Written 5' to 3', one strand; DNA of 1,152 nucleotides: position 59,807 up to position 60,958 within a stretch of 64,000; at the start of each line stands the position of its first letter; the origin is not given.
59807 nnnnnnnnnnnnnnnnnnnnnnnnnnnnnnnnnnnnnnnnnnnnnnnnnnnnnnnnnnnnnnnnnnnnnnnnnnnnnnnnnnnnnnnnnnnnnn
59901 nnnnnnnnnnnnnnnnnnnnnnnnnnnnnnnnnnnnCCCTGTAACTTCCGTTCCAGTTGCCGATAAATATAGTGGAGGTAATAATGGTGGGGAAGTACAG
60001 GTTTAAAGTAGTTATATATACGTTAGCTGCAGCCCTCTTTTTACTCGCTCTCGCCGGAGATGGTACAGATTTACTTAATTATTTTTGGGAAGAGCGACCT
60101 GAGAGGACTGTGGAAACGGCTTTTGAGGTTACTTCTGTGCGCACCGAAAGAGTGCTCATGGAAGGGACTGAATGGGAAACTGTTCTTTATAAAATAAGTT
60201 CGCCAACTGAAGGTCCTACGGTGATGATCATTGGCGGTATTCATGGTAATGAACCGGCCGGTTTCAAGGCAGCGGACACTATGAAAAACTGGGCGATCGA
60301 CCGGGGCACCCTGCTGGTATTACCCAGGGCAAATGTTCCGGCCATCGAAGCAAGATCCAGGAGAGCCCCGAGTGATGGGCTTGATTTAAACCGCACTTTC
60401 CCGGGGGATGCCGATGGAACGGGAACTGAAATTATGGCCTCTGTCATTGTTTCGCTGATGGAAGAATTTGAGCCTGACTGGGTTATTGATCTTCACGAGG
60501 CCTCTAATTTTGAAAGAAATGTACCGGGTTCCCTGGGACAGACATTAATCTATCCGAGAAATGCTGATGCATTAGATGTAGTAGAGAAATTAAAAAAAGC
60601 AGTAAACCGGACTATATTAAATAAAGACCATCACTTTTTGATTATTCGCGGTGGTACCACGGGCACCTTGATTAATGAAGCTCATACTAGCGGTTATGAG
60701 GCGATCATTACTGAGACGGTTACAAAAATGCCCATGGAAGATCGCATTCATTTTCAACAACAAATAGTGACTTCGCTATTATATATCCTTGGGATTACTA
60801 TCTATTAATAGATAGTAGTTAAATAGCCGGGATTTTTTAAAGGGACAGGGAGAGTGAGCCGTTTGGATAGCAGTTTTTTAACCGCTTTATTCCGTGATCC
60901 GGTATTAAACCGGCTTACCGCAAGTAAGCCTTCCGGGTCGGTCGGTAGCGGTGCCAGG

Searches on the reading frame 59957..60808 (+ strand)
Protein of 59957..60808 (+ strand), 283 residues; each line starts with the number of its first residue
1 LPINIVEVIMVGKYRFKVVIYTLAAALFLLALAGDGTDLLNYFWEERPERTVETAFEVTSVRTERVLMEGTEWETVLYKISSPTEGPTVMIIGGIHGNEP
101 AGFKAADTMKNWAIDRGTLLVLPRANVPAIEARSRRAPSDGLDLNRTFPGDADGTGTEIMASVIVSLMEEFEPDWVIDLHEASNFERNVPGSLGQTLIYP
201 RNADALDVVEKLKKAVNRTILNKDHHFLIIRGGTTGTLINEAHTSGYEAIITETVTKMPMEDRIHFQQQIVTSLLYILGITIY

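Call 20: search_protein_families(library=pfam, proteins=[window:59957-60808:+], max_evalue=0.00001)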
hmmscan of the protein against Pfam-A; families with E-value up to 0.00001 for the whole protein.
window:59957-60808:+ (283 aa): 2 families
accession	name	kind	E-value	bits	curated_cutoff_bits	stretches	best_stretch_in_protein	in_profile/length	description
PF24827.1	AstE_AspA_cat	-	4.2e-16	59.5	25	1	85-184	1-108/192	Succinylglutamate desuccinylase/Aspartoacylase catalytic domain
PF17033.10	Peptidase_M99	-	1.5e-07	31.6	27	1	84-189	34-137/267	Carboxypeptidase controlling helical cell shape catalytic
